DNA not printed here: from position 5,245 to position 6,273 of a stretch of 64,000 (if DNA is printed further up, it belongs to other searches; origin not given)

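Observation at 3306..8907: Co-directional two-cyclase cassette (cyclase-STAND-TPR, two orphan ORFs, membrane HAMP-cyclase) inside mobile-element-flanked DNA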

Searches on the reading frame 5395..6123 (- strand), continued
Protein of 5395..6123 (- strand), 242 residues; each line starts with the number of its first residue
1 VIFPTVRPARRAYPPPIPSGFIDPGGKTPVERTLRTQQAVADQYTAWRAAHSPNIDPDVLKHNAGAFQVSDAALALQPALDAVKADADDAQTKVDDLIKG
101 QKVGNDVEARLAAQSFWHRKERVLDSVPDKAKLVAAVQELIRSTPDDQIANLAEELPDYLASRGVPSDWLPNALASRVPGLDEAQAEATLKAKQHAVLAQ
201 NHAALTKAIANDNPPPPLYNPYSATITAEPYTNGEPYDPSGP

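Call 44: search_protein_families(library=pfam, proteins=[L005:375-1604:+, L005:1782-2081:+, L005:2438-3619:+, L005:4571-4975:+, L005:5176-5748:-, L005:5846-7123:-, L005:7278-9377:+, L005:9552-10352:-, L005:10349-11908:-, L005:12397-14529:-], max_evalue=0.01)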
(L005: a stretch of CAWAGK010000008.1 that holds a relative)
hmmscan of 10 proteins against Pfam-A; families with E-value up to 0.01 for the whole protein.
L005:375-1604:+ (409 aa): 2 families
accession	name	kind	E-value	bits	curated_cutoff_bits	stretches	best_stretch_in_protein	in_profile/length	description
PF00589.27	Phage_integrase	-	6.3e-12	46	27.1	1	232-388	20-166/172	Phage integrase family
PF14659.12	Phage_int_SAM_3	-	3e-05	24.6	22.6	1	116-170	1-57/58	Phage integrase, N-terminal SAM-like domain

L005:1782-2081:+ (99 aa): 0 families

L005:2438-3619:+ (393 aa): 1 family
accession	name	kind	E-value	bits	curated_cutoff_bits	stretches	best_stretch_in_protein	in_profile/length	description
PF12307.13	DUF3631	-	3e-52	177.9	24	1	195-379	1-182/182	Protein of unknown function (DUF3631)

L005:4571-4975:+ (134 aa): 0 families

L005:5176-5748:- (190 aa): 1 family
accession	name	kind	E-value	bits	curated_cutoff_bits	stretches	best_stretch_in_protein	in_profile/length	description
PF04075.20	F420H2_quin_red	-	1.6e-05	25.5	22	1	55-127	7-82/130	F420H(2)-dependent quinone reductase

L005:5846-7123:- (425 aa): 2 families
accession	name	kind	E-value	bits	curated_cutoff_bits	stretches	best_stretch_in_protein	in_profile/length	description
PF00872.24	Transposase_mut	-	3.8e-135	451.1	21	1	24-392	12-378/379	Transposase, Mutator family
PF10551.15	MULE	-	2.5e-06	28.3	27.6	1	177-274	2-99/99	MULE transposase domain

L005:7278-9377:+ (699 aa): 3 families
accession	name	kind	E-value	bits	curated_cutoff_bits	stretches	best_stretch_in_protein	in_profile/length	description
PF03235.19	GmrSD_N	-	1.4e-33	117.1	33.2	1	10-227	3-198/199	GmrSD restriction endonuclease, N-terminal domain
PF07510.16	GmrSD_C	-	6.2e-26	91.4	23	1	418-552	1-136/138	GmrSD restriction endonucleases, C-terminal domain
PF18899.5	DUF5655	-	3.8e-13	49.9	24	1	593-694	11-108/109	Domain of unknown function (DUF5655)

L005:9552-10352:- (266 aa): 4 families
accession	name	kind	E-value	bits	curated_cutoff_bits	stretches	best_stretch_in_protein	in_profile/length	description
PF01695.23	IstB_IS21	-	1.6e-59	201.7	24.1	1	28-259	3-235/238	IstB-like ATP binding protein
PF00308.24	Bac_DnaA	-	3.4e-05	24.5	23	1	119-205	37-125/162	Bacterial DnaA ATPAse domain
PF02562.22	PhoH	-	0.0015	18.5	27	1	99-149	2-52/205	PhoH-like protein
PF13604.12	AAA_30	-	0.005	17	27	0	120-194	22-105/191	AAA domain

L005:10349-11908:- (519 aa): 4 families
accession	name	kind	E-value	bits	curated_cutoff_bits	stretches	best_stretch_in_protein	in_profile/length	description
PF22483.2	Mu-transpos_C_2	-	1.8e-10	40.8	27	1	327-379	13-63/73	Mu transposase, C-terminal domain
PF00665.32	rve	-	8.7e-09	36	32.6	1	139-240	4-102/102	Integrase core domain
PF13384.12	HTH_23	-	0.00048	20.3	24.6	1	20-63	3-47/50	Homeodomain-like domain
PF18024.7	HTH_50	-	0.002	18.2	27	1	22-58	11-47/50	Helix-turn-helix domain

L005:12397-14529:- (710 aa): 5 families
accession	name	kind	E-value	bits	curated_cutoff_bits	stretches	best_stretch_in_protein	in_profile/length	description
PF18766.7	SWI2_SNF2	-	1.4e-21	77.6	26.7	1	10-145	21-144/221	SWI2/SNF2 ATPase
PF22679.2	T1R_D3-like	-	3e-12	47.7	27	1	371-427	101-158/158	Type I restriction enzyme subunit R domain 3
PF04851.21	ResIII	-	1.2e-11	45.2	22.5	1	8-190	24-163/164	Type III restriction enzyme, res subunit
PF00270.35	DEAD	-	2.8e-10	40.6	26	1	6-195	13-165/167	DEAD/DEAH box helicase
PF13604.12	AAA_30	-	0.0032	17.7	27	0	11-148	22-117/191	AAA domain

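Call 47: search_protein_families(library=phrogs, proteins=[L001:9108-9485:+, L001:9537-9812:+, L001:9849-10232:+, L001:10343-10588:-, L011:10751-10996:+, L011:11187-11501:+, L011:6905-7612:+, L005:4571-4975:+, L011:10001-10747:+], max_evalue=0.01)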
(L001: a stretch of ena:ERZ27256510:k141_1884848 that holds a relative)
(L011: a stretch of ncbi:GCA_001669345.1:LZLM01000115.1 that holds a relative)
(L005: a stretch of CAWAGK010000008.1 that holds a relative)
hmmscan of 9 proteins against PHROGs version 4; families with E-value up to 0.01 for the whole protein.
L001:9108-9485:+ (125 aa): 0 families

L001:9537-9812:+ (91 aa): 1 family
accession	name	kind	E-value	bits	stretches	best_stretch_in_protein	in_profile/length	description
phrog_2501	-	unknown function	0.0079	17.1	0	62-86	3-27/50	-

L001:9849-10232:+ (127 aa): 0 families

L001:10343-10588:- (81 aa): 0 families

L011:10751-10996:+ (81 aa): 0 families

L011:11187-11501:+ (104 aa): 2 families
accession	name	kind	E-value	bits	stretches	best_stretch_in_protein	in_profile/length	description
phrog_9857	-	head and packaging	6.3e-05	23.9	1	6-57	94-145/165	head scaffolding protein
phrog_2592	-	head and packaging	0.0098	16.6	0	9-57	111-159/209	head scaffolding protein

L011:6905-7612:+ (235 aa): 3 families
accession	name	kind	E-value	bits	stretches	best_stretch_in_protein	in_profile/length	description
phrog_29861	-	unknown function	0.00067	20.7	1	12-101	35-117/239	-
phrog_6831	-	transcription regulation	0.0022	19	1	70-96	9-35/68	transcriptional regulator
phrog_3855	-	DNA, RNA and nucleotide metabolism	0.0073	17.7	0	65-105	65-105/115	HTH DNA binding protein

L005:4571-4975:+ (134 aa): 4 families
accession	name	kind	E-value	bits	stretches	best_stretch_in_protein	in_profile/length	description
phrog_2592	-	head and packaging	8.3e-15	56.1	1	13-111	100-200/209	head scaffolding protein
phrog_1793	-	head and packaging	6.5e-08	33.9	1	6-72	88-154/193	head scaffolding protein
phrog_19241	-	unknown function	1.6e-05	26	1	5-95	95-183/210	-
phrog_9857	-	head and packaging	0.0039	18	1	6-67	82-139/165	head scaffolding protein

L011:10001-10747:+ (248 aa): 0 families

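Call 62: search_protein_representatives(alignment_id=A1)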
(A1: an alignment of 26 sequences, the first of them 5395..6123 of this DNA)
Query: 26 sequences, 240 profile positions. Proteins with E-value up to 0.001 (for the whole library): 392; up to 1e-10: 245; up to 1e-30: 52. The best 150 are listed.
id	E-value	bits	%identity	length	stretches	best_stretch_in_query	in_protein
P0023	1.5e-101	355.5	-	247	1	1-238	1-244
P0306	1.6e-88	312.8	-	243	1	2-231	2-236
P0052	4.5e-85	301.5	-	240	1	1-239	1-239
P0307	2.4e-80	286.0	-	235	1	3-233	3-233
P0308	5.4e-77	275.0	-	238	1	2-231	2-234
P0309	3.1e-76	272.6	-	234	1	1-233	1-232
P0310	1.7e-75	270.1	-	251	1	3-234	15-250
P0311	2.6e-73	263.0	-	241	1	1-223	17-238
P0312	4.7e-72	258.9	-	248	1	2-233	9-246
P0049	1.5e-70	254.0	-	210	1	3-187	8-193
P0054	5.0e-66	239.1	-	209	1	1-154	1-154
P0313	9.5e-66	238.2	-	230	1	1-231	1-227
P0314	1.6e-65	237.5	-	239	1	5-233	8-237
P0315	1.3e-64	234.5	-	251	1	3-239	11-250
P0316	2.7e-64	233.5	-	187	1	56-238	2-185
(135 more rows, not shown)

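Call 64: search_protein_families(library=phrogs, alignment_id=A3, max_evalue=0.01)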
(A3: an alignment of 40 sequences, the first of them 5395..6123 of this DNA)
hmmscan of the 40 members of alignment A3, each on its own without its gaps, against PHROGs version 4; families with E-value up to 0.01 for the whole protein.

A. member 1, window:5395-6123:- (242 aa): 0 families

B. families by the number of members that match (of 40 scanned): 5 families
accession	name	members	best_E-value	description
phrog_16925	-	1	0.0012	-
phrog_1885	-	1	0.0045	minor tail protein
phrog_5846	-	1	0.0051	clamp loader of DNA polymerase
phrog_9212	-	1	0.0057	-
phrog_18362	-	1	0.0057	-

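Call 65: find_related_loci(query=A2, collection=viral_contigs, flank=10000)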
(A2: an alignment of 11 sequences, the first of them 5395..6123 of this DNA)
Query A2 (242 aa) in viral_contigs; peptide patterns used: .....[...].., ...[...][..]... (x = any residue, [..] = any of these).
89 stretches matched a pattern, but none encodes a relative of the query by tblastn (E <= 1e-3).

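Call 66: find_related_loci(query=A2, collection=metagenome_contigs, flank=8000)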
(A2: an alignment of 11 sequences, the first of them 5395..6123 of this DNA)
Query A2 (242 aa) in metagenome_contigs; peptide patterns used: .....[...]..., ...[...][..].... (x = any residue, [..] = any of these).
138 stretches matched a pattern; 34 encode a relative of the query (tblastn E <= 1e-3); 34 distinct loci.
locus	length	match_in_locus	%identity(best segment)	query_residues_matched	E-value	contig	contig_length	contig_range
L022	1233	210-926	85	3-241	4e-126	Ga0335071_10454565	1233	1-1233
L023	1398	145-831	64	1-231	6e-101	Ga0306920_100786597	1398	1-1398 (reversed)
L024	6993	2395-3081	62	1-231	1e-86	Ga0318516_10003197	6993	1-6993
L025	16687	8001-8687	62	1-231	1e-86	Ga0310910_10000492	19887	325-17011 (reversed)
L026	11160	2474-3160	62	1-231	1e-86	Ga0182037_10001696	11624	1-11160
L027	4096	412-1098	62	1-231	9e-87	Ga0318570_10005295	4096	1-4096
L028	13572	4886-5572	62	1-231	1e-86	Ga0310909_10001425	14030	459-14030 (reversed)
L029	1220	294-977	64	2-231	3e-92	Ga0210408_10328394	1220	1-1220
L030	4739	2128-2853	61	1-238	1e-80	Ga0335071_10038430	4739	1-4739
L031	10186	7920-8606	64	1-231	7e-81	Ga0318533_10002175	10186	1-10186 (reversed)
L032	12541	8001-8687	64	1-231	7e-81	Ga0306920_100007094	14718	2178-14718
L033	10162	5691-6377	64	1-231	7e-81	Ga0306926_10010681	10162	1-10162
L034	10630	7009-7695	64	1-231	1e-80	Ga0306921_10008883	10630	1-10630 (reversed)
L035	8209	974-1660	63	1-231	4e-80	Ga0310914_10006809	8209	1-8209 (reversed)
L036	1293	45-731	63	1-233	7e-78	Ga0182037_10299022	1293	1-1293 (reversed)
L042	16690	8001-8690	57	1-231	1e-69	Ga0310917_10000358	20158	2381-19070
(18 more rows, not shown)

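Call 70: search_protein_families(library=pfam, proteins=[L034:2016-2456:+, L034:2429-2923:+, L034:3111-3638:+, L034:3635-4012:+, L042:3466-3924:+, L042:3897-4382:+, L042:4410-4883:+, L042:10070-11389:-, L042:12010-12546:+, L030:3623-4537:+], max_evalue=0.01)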
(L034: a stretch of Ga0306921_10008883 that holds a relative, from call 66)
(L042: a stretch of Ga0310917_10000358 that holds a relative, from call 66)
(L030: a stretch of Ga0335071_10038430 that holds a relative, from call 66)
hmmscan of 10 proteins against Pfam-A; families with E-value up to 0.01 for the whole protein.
L034:2016-2456:+ (146 aa): 1 family
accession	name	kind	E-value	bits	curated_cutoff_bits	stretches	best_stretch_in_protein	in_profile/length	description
PF10888.13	DUF2742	-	1.7e-29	102.5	22.7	1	43-133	2-90/97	Protein of unknown function (DUF2742)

L034:2429-2923:+ (164 aa): 0 families

L034:3111-3638:+ (175 aa): 2 families
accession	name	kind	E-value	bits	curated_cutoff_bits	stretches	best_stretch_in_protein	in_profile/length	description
PF07463.16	NUMOD4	-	2.7e-10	40.8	23.4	1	58-98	1-45/49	NUMOD4 motif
PF13392.12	HNH_3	-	9.3e-09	35.2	24.8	1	106-149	1-44/46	HNH endonuclease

L034:3635-4012:+ (125 aa): 0 families

L042:3466-3924:+ (152 aa): 1 family
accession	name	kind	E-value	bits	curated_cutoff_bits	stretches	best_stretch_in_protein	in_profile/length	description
PF10888.13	DUF2742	-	3.1e-29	101.7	22.7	1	49-140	2-91/97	Protein of unknown function (DUF2742)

L042:3897-4382:+ (161 aa): 0 families

L042:4410-4883:+ (157 aa): 0 families

L042:10070-11389:- (439 aa): 3 families
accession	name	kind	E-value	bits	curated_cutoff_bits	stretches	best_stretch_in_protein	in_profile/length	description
PF00211.25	Guanylate_cyc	-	5.5e-09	36.3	21.9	1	283-426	9-172/183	Adenylate and Guanylate cyclase catalytic domain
PF00561.26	Abhydrolase_1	-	0.00081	19.6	25.8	0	86-247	57-234/245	alpha/beta hydrolase fold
PF12146.15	Hydrolase_4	-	0.0067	16.2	27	0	60-240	35-219/239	Serine aminopeptidase, S33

L042:12010-12546:+ (178 aa): 0 families

L030:3623-4537:+ (304 aa): 2 families
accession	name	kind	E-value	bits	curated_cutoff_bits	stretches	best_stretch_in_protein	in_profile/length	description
PF01609.27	DDE_Tnp_1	-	1e-13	51.9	23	1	110-281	4-198/200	Transposase DDE domain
PF13612.12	DDE_Tnp_1_3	-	1e-12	48.7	27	1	109-260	4-148/155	Transposase DDE domain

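Call 73: search_protein_families(library=phrogs, proteins=[L034:2429-2923:+, L034:3635-4012:+, L034:9487-9858:+, L034:9845-10201:+, L042:3897-4382:+, L042:4410-4883:+, L042:12010-12546:+, L042:8743-9150:+, L032:2465-3304:+, L034:2016-2456:+], max_evalue=0.01)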
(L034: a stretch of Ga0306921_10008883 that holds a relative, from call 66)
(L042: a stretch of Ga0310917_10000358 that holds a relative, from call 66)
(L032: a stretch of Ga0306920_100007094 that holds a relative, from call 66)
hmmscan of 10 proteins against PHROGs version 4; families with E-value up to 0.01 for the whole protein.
L034:2429-2923:+ (164 aa): 3 families
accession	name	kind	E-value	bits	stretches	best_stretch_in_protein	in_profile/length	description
phrog_2447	-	DNA, RNA and nucleotide metabolism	1.3e-10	42.9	1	8-157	2-155/295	replication initiation protein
phrog_3926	-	DNA, RNA and nucleotide metabolism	4.6e-09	37.4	1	9-137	4-137/312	replication initiation protein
phrog_1882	-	unknown function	4.6e-06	27.6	1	23-154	17-120/259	-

L034:3635-4012:+ (125 aa): 1 family
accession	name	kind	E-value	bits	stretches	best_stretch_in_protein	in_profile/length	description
phrog_8446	-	DNA, RNA and nucleotide metabolism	0.00026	21.7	1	13-84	126-199/211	HNH endonuclease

L034:9487-9858:+ (123 aa): 0 families

L034:9845-10201:+ (118 aa): 0 families

L042:3897-4382:+ (161 aa): 5 families
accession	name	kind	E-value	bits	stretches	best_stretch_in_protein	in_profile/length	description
phrog_2447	-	DNA, RNA and nucleotide metabolism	1.2e-10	43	1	8-131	2-126/295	replication initiation protein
phrog_3926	-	DNA, RNA and nucleotide metabolism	2.3e-08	35.1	1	8-142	3-140/312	replication initiation protein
phrog_22834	-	unknown function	2e-05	25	1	12-119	8-118/310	-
phrog_17997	-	unknown function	0.00064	20.8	1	6-119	12-122/130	-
phrog_9474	-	DNA, RNA and nucleotide metabolism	0.003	18.1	0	48-125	52-130/288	replication initiation protein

L042:4410-4883:+ (157 aa): 1 family
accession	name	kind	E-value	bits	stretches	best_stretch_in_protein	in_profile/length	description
phrog_119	-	DNA, RNA and nucleotide metabolism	0.0063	16.4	1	43-116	187-258/443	HNH endonuclease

L042:12010-12546:+ (178 aa): 0 families

L042:8743-9150:+ (135 aa): 3 families
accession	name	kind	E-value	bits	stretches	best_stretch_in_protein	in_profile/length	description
phrog_2592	-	head and packaging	7e-15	56.3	1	7-114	95-201/209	head scaffolding protein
phrog_1793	-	head and packaging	1.9e-07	32.4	1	7-99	90-189/193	head scaffolding protein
phrog_9857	-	head and packaging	9.3e-06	26.6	1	6-66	76-139/165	head scaffolding protein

L032:2465-3304:+ (279 aa): 2 families
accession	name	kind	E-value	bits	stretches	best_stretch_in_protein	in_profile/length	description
phrog_29861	-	unknown function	1.2e-05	26.4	1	86-146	60-120/239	-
phrog_645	-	DNA, RNA and nucleotide metabolism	8.1e-05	23.8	1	108-157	24-71/196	Rnase E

L034:2016-2456:+ (146 aa): 0 families

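Call 97: search_protein_families(library=pfam, proteins=[L042:12954-14120:-, L042:14440-15315:-, L042:9577-9984:-, L042:11325-11633:-, L042:12010-12546:+, L007:11610-12344:+, L007:13215-13535:-, L007:13566-14222:-, L007:5945-6370:+, L042:11655-12026:+], max_evalue=0.01)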
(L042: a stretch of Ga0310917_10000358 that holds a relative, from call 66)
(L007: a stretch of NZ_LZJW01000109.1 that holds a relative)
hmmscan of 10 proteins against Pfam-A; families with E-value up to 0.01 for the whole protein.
L042:12954-14120:- (388 aa): 0 families

L042:14440-15315:- (291 aa): 0 families

L042:9577-9984:- (135 aa): 0 families

L042:11325-11633:- (102 aa): 0 families

L042:12010-12546:+ (178 aa): 0 families

L007:11610-12344:+ (244 aa): 0 families

L007:13215-13535:- (106 aa): 0 families

L007:13566-14222:- (218 aa): 3 families
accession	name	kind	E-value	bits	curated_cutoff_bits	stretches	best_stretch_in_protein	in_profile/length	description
PF05305.19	DUF732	-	8e-11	42.6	22.4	1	143-216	1-72/72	Protein of unknown function (DUF732)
PF19865.4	DUF6338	-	0.0034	17.4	26.5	1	35-99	63-121/205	Family of unknown function (DUF6338)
PF11928.13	DUF3446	-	0.0091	16.6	25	0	74-148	19-93/105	Early growth response N-terminal domain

L007:5945-6370:+ (141 aa): 1 family
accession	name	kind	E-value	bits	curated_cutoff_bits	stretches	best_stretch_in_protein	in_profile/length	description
PF10888.13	DUF2742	-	1.7e-26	92.8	22.7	1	38-128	2-90/97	Protein of unknown function (DUF2742)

L042:11655-12026:+ (123 aa): 0 families

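Call 108: search_dna_similar(query=L042:8743-9150:+, collection=phages, mode=protein, max_evalue=0.001, max_rows=12)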
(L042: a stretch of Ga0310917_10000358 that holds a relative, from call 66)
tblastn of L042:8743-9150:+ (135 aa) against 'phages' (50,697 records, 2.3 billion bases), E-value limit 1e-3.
No match.
